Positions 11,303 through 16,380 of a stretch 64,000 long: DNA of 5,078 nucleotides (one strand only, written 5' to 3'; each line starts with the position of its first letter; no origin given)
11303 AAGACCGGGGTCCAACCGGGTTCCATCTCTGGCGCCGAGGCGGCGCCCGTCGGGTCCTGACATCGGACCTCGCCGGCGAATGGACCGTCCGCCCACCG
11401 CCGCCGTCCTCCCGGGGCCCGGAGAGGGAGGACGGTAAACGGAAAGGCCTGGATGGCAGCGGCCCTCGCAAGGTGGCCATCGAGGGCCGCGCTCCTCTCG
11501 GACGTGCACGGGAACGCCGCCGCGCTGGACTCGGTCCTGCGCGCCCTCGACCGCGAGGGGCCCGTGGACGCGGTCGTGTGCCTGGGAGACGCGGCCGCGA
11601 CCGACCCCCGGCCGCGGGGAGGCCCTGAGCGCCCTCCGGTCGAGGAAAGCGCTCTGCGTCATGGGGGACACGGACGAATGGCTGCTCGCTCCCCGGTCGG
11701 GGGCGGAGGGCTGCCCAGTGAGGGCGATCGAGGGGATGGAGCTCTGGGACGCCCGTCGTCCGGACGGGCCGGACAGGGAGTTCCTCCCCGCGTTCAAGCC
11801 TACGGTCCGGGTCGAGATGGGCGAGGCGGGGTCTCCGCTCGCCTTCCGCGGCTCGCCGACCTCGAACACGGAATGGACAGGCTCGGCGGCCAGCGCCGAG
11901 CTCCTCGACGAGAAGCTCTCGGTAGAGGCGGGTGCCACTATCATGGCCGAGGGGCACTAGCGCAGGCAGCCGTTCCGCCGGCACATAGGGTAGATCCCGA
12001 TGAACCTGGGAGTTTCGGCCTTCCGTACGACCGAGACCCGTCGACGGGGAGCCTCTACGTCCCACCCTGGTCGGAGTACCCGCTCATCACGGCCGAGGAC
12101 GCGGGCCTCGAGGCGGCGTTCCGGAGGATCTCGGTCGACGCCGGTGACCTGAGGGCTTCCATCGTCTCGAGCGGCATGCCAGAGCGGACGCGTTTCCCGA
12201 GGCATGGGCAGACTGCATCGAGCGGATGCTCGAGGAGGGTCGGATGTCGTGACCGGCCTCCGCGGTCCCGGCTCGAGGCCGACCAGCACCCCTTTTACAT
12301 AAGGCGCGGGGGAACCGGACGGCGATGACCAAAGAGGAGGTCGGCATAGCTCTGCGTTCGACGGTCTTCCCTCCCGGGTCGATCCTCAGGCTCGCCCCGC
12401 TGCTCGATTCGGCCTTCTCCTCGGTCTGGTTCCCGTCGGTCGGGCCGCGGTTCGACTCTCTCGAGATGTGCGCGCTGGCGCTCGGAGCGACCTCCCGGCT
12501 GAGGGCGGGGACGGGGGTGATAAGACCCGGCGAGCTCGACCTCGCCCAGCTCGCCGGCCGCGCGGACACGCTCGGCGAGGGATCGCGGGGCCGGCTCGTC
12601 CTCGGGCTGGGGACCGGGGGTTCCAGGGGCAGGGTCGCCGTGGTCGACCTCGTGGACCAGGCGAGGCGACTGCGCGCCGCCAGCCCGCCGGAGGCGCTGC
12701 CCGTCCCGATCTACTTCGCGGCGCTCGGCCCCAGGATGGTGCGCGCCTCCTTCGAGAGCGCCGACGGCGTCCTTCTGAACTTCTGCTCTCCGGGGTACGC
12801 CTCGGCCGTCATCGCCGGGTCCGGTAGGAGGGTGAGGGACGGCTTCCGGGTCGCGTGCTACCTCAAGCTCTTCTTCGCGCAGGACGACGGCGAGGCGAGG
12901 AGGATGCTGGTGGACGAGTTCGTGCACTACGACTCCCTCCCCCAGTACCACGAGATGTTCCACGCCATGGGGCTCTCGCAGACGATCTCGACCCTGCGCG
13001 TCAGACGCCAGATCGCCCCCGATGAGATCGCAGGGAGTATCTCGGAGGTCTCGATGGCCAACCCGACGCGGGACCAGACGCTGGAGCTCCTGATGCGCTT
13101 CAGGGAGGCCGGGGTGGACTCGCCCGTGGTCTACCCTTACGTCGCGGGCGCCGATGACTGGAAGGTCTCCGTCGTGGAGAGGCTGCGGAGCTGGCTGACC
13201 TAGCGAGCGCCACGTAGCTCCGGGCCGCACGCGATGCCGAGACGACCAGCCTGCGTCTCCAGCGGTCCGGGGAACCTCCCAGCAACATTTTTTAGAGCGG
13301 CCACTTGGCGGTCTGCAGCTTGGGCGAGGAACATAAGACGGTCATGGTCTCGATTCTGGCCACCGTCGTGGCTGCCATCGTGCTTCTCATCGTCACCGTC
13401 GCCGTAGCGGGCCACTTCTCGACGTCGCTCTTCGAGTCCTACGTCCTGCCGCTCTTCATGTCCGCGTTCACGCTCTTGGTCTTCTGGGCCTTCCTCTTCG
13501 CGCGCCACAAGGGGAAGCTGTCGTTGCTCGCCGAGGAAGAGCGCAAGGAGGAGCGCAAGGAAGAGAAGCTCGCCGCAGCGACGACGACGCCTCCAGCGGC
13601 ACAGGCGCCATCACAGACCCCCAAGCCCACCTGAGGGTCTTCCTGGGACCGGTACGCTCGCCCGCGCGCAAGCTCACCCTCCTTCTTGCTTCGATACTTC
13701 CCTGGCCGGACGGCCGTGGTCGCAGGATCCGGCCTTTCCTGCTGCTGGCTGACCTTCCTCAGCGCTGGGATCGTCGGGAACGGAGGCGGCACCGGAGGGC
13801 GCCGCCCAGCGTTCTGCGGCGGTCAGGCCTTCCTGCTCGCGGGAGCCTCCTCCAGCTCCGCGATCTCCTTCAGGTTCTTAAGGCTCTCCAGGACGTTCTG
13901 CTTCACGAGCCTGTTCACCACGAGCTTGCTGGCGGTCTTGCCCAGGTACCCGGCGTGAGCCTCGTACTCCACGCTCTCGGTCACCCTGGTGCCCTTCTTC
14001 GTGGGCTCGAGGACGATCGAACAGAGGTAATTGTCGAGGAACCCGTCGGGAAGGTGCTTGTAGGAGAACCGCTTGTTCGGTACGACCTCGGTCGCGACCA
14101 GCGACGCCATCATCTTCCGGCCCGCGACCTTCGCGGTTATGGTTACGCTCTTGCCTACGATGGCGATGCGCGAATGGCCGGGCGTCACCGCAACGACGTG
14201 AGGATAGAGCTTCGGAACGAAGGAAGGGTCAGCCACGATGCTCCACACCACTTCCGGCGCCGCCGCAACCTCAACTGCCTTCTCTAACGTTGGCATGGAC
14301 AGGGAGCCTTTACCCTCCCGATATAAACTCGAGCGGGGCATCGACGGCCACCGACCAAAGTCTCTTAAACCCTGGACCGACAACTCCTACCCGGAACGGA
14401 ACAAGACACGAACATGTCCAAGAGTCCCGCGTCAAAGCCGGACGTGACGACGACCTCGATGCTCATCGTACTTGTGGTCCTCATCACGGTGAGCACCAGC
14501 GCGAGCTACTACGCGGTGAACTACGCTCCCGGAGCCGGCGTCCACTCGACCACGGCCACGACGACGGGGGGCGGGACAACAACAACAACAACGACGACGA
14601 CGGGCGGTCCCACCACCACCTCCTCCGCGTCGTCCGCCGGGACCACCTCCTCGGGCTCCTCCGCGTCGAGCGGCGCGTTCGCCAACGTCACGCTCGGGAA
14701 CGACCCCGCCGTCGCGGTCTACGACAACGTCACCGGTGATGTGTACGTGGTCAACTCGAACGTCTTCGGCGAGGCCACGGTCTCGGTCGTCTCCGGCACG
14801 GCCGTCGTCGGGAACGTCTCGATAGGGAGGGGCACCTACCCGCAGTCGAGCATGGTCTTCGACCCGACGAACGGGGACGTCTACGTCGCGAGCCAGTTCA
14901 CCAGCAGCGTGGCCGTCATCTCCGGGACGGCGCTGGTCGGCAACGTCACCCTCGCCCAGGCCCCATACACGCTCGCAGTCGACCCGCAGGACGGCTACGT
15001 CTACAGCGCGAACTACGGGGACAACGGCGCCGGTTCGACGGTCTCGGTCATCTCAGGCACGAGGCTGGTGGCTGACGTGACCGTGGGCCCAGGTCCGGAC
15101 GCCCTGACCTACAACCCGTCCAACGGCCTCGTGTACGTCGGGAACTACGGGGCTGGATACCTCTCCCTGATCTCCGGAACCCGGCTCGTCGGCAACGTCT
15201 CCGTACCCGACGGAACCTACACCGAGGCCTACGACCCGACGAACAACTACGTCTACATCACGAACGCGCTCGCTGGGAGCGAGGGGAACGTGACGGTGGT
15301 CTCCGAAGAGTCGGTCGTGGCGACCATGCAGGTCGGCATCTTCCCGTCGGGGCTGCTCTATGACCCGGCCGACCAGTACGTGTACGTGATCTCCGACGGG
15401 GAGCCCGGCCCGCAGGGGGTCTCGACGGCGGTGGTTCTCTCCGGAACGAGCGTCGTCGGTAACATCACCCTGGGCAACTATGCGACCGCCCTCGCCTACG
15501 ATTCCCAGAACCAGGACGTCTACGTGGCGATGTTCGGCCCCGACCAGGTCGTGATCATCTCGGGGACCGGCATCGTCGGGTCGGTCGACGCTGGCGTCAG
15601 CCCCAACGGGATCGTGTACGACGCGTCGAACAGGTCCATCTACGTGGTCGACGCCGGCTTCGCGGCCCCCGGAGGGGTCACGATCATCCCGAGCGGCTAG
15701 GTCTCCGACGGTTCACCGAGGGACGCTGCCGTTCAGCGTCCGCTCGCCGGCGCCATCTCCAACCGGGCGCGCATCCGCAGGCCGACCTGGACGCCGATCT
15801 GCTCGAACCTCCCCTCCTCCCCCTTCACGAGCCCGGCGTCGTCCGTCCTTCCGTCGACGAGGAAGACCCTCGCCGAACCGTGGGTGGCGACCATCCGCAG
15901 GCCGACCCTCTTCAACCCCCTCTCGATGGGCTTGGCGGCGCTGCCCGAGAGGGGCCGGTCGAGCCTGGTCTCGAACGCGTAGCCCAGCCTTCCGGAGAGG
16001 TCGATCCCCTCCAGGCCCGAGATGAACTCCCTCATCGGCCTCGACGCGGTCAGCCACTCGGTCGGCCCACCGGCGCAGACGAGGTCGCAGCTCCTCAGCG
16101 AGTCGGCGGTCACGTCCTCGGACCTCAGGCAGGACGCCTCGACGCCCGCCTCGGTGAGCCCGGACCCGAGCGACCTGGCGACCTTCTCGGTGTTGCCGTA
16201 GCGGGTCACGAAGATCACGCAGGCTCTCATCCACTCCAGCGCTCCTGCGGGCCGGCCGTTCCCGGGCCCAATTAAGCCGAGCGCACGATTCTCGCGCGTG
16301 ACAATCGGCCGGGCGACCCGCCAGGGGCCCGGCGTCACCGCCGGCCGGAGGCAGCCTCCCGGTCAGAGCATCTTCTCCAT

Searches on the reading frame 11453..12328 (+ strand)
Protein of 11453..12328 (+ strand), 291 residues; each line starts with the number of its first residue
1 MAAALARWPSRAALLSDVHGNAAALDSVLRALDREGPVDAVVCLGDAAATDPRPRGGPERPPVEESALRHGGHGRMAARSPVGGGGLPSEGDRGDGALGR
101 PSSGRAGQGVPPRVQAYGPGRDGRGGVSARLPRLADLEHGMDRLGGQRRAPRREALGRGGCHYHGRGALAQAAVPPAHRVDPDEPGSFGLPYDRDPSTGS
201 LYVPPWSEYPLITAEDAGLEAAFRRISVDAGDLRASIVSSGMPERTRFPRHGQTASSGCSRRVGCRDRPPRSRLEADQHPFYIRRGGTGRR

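Call 48: search_protein_families(library=pfam, proteins=[window:11453-12328:+], max_evalue=1)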
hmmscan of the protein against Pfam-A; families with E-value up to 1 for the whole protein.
window:11453-12328:+ (291 aa): 2 families
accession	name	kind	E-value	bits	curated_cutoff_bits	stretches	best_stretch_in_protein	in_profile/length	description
PF00149.33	Metallophos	-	0.00036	21.5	21.5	1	11-50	2-43/191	Calcineurin-like phosphoesterase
PF12850.12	Metallophos_2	-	0.00051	20.5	27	1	12-49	3-38/154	Calcineurin-like phosphoesterase superfamily domain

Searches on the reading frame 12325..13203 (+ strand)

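Call 5: search_protein_families(library=pfam, proteins=[window:12325-13203:+], max_evalue=0.01)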
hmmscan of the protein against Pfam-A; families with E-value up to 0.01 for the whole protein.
window:12325-13203:+ (292 aa): 1 family
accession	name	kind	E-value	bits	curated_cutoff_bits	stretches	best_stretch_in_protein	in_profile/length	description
PF00296.26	Bac_luciferase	-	1.9e-22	80.4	27.9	2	11-101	16-110/314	Luciferase-like monooxygenase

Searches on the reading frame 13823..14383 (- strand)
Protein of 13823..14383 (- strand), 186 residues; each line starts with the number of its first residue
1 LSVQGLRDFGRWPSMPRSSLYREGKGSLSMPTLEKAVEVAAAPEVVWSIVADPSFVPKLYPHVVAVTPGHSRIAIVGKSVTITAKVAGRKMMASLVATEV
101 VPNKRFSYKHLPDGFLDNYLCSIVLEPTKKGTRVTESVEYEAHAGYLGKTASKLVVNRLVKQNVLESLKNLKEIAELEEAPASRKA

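Call 5: search_protein_families(library=pfam, proteins=[window:13823-14383:-], max_evalue=0.01)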
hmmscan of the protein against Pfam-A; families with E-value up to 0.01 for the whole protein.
window:13823-14383:- (186 aa): 4 families
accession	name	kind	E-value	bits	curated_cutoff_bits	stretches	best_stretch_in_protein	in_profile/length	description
PF10604.15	Polyketide_cyc2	-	3.9e-15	56.8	27.4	1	30-176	1-142/142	Polyketide cyclase / dehydrase and lipid transport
PF08327.17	AHSA1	-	5.4e-06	27.1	22.1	1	41-175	2-124/125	Activator of Hsp90 ATPase homolog 1-like protein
PF03364.25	Polyketide_cyc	-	0.0016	19.2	23.4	1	39-161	1-119/126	Polyketide cyclase / dehydrase and lipid transport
PF11485.14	STK_08120-like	-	0.0019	18.8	21.6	1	34-94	4-65/136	STK_08120-like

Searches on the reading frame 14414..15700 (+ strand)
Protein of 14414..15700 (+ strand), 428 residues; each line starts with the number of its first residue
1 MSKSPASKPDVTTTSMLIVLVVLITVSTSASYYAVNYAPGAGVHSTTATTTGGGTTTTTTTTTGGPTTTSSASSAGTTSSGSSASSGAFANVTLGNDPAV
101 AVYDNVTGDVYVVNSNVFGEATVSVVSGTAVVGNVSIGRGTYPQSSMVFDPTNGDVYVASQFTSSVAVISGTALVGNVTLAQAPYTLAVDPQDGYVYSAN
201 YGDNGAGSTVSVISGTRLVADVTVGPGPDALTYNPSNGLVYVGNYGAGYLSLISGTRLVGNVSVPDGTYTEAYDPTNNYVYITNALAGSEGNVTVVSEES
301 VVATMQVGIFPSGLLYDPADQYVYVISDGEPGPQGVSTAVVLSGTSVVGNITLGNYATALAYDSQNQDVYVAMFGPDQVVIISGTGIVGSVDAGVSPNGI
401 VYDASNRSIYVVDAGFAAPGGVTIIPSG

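Call 5: search_protein_families(library=pfam, proteins=[window:14414-15700:+], max_evalue=0.01)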
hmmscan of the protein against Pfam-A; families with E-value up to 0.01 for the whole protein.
window:14414-15700:+ (428 aa): 1 family
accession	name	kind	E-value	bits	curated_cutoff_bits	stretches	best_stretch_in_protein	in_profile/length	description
PF01731.26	Arylesterase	-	1e-05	26.1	21.3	0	391-413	50-72/86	Arylesterase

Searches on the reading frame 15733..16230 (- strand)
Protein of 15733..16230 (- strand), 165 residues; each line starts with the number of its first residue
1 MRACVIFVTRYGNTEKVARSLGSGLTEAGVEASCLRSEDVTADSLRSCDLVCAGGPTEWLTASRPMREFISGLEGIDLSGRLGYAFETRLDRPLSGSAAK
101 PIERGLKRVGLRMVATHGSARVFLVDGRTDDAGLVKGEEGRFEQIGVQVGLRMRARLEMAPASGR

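Call 5: search_protein_families(library=pfam, proteins=[window:15733-16230:-], max_evalue=0.01)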
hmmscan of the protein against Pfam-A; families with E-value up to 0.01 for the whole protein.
window:15733-16230:- (165 aa): 2 families
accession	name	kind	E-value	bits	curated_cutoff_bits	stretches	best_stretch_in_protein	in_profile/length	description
PF00258.30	Flavodoxin_1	-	2.8e-06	28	25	1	5-57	1-55/143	Flavodoxin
PF12724.12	Flavodoxin_5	-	3.6e-05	24.6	27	1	5-71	2-67/145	Flavodoxin domain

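Call 8: find_encoding_contigs(protein=window:15733-16230:-, flank=10000, max_places=10)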
Protein window:15733-16230:- (165 aa): 2 contigs read that carry it; 2 places shown.
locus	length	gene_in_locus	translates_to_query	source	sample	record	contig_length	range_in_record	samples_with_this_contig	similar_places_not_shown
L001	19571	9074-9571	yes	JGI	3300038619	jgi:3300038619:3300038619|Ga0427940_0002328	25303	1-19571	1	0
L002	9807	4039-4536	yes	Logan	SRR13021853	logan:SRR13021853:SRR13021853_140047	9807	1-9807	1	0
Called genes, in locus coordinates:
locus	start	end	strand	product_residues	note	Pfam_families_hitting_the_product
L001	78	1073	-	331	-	PF01073:3Beta_HSD, PF01370:Epimerase, PF02719:Polysacc_synt_2, PF04321:RmlD_sub_bind, PF07993:NAD_binding_4, PF08659:KR (weak), PF13460:NAD_binding_10, PF16363:GDP_Man_Dehyd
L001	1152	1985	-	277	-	-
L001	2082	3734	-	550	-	PF02463:SMC_N (weak), PF13175:AAA_15, PF13304:AAA_21 (weak), PF13175:AAA_15, PF13304:AAA_21, PF20469:OLD-like_TOPRIM (weak)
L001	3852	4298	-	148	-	PF26119:DUF8036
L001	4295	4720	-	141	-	PF01022:HTH_5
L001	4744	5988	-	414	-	PF00089:Trypsin, PF13365:Trypsin_2, PF13180:PDZ_2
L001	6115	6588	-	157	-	-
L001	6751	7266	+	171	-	PF12641:Flavodoxin_3 (weak), PF12724:Flavodoxin_5 (weak), PF00258:Flavodoxin_1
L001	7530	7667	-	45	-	PF04229:GrpB (weak)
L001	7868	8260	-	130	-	-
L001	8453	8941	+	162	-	PF13302:Acetyltransf_3 (weak), PF13527:Acetyltransf_9 (faint), PF00583:Acetyltransf_1, PF13673:Acetyltransf_10, PF13508:Acetyltransf_7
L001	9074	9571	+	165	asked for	PF00258:Flavodoxin_1 (weak)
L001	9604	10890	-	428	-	-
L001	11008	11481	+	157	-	PF10604:Polyketide_cyc2, PF08327:AHSA1 (weak)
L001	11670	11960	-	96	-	-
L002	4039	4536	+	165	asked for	PF00258:Flavodoxin_1 (weak)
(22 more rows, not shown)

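Call 14: find_homologous_proteins(query=window:15733-16230:-, max_evalue=0.00001)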
Query window:15733-16230:- (165 aa): 297 proteins with E <= 0.00001 among 425 candidates; the best 120 are listed.
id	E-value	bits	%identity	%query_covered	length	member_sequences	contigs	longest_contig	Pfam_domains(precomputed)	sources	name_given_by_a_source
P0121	7.5e-98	343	100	98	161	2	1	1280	PF00258.31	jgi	jgi:flavorubredoxin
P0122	2.0e-83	296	85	100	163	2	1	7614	PF00258.31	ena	-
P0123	2.1e-60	221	65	98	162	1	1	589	PF12724.13,PF12641.13,PF00258.31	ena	-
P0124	1.4e-55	206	59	100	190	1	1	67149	PF00258.31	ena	-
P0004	2.6e-53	198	58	98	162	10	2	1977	PF12724.13,PF12641.13,PF00258.31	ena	-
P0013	1.9e-52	195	58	94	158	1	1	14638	PF12724.13,PF12641.13,PF00258.31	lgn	-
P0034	4.8e-52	194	57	98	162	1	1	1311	PF12724.13,PF12641.13,PF00258.31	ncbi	-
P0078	6.7e-52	194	56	98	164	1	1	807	PF12724.13,PF12641.13,PF00258.31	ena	-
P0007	2.7e-51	192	56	98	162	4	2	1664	PF12724.13,PF12641.13,PF00258.31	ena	-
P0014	6.7e-51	190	59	91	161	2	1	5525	PF12724.13,PF12641.13,PF00258.31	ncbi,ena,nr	ncbi:MAG TPA: flavodoxin domain-containing protein [Nitrososphaerales archaeon]|nr:flavodoxin domain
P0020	1.7e-50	189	56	98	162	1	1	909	PF12724.13,PF12641.13,PF00258.31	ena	-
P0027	3.7e-50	188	57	98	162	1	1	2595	PF12724.13,PF12641.13,PF00258.31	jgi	jgi:flavodoxin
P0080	4.4e-50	188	59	95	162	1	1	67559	PF12724.13,PF12641.13,PF00258.31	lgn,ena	-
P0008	6.0e-50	187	57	91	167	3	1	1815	PF12724.13,PF12641.13,PF00258.31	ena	-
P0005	8.7e-50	187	57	94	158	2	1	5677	PF12724.13,PF12641.13,PF00258.31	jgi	jgi:flavodoxin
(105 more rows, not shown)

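Call 15: find_encoding_contigs(protein=P0122, flank=10000, max_places=6)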
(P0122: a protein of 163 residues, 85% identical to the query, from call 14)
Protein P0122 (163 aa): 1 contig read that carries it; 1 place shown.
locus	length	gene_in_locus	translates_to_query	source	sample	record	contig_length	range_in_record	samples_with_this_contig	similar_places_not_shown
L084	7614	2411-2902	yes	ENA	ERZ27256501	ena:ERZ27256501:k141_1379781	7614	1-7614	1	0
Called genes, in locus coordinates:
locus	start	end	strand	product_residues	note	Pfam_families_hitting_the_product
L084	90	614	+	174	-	PF12724:Flavodoxin_5 (weak), PF00258:Flavodoxin_1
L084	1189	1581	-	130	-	-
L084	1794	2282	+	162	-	PF13302:Acetyltransf_3 (weak), PF00583:Acetyltransf_1, PF13673:Acetyltransf_10, PF13508:Acetyltransf_7, PF08445:FR47 (weak)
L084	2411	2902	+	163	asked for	PF00258:Flavodoxin_1 (weak)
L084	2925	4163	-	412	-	-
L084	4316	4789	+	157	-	PF10604:Polyketide_cyc2, PF08327:AHSA1 (faint)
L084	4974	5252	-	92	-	-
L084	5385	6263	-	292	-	PF00296:Bac_luciferase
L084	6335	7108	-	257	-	PF00149:Metallophos, PF12850:Metallophos_2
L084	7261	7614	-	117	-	?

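Call 17: find_encoding_contigs(protein=P0124, flank=10000, max_places=6)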
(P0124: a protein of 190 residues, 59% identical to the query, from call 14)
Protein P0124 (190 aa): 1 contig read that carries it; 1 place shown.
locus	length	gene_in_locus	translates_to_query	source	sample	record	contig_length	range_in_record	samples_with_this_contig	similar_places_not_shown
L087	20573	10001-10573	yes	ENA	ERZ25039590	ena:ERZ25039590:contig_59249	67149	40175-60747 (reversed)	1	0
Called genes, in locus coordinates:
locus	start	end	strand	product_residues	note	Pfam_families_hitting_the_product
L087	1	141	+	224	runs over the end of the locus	-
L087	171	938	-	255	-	PF00106:adh_short, PF08659:KR, PF13561:adh_short_C2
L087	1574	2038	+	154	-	PF00850:Hist_deacetyl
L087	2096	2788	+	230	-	PF00753:Lactamase_B, PF19583:ODP (faint), PF14597:Lactamase_B_5 (faint)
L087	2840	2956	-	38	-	-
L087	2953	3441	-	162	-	-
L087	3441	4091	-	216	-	-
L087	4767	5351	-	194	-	PF05724:TPMT, PF13489:Methyltransf_23, PF03848:TehB (weak), PF13649:Methyltransf_25, PF13847:Methyltransf_31, PF08241:Methyltransf_11, PF08242:Methyltransf_12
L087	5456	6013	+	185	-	PF12724:Flavodoxin_5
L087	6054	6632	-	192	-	-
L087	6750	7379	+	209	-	-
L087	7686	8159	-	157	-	-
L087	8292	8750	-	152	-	-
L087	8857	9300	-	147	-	-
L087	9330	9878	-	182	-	PF08327:AHSA1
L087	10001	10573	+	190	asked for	PF00258:Flavodoxin_1 (weak)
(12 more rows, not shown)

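Call 31: find_related_loci(query=A2, collection=metagenome_contigs, flank=8000)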
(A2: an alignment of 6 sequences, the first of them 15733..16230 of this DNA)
Query A2 (165 aa) in metagenome_contigs; peptide patterns used: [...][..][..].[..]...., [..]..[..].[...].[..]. (x = any residue, [..] = any of these).
473 stretches matched a pattern; 353 encode a relative of the query (tblastn E <= 1e-3); the best 80 are kept; 80 distinct loci.
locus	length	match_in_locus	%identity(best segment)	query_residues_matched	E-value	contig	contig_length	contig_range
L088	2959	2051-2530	86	1-160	1e-90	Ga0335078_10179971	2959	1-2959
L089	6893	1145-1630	57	1-162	1e-59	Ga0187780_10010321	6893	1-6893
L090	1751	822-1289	57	1-156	4e-59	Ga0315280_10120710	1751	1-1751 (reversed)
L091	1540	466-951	56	1-162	2e-59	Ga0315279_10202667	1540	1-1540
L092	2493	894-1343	57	1-150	8e-57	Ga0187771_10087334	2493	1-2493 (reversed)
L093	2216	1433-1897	58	1-156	2e-57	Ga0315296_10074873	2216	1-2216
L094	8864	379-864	54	1-162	3e-56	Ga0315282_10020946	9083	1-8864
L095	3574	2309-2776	56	1-156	6e-56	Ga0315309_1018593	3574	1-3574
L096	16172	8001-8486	55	2-164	3e-55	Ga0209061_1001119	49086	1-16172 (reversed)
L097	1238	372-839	57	1-156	1e-57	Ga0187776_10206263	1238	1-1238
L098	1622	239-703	55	1-156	1e-56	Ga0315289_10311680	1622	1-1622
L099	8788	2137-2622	54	1-162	2e-54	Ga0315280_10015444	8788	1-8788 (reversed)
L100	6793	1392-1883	55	1-162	1e-54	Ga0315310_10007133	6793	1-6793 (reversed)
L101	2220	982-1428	58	1-150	8e-55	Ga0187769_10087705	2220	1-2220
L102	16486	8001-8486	54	1-162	1e-52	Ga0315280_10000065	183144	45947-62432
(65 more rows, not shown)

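Call 35: search_protein_families(library=ncbifam, proteins=[window:15733-16230:-], max_evalue=0.01)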
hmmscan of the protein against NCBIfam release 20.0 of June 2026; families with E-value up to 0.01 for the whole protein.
window:15733-16230:- (165 aa): 5 families
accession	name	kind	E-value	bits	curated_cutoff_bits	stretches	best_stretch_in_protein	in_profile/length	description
TIGR01753.1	flav_short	equivalog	4.4e-08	33.7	123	1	4-114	2-114/140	flavodoxin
NF004049.0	PRK05568.1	equivalog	2.2e-05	24.8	206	1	4-57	5-58/142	flavodoxin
NF005216.0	PRK06703.1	subfamily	5.3e-05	23.3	127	1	2-83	3-85/151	flavodoxin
NF045594.1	flavodox_BilS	equivalog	0.0068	16.4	155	1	5-77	3-70/160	flavodoxin family protein BilS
NF006738.0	PRK09267.1-4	equivalog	0.0085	15.7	172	1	1-61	1-58/171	flavodoxin FldA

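Call 37: find_encoding_contigs(protein=P0123, flank=10000, max_places=4)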
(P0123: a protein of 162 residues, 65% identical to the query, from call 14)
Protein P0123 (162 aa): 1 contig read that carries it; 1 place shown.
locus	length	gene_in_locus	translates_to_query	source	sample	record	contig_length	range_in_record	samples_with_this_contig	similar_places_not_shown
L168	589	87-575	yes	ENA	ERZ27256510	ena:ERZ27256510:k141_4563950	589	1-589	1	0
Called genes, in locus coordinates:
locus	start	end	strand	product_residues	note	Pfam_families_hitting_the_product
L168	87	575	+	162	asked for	PF00258:Flavodoxin_1, PF12641:Flavodoxin_3 (weak), PF12724:Flavodoxin_5 (weak)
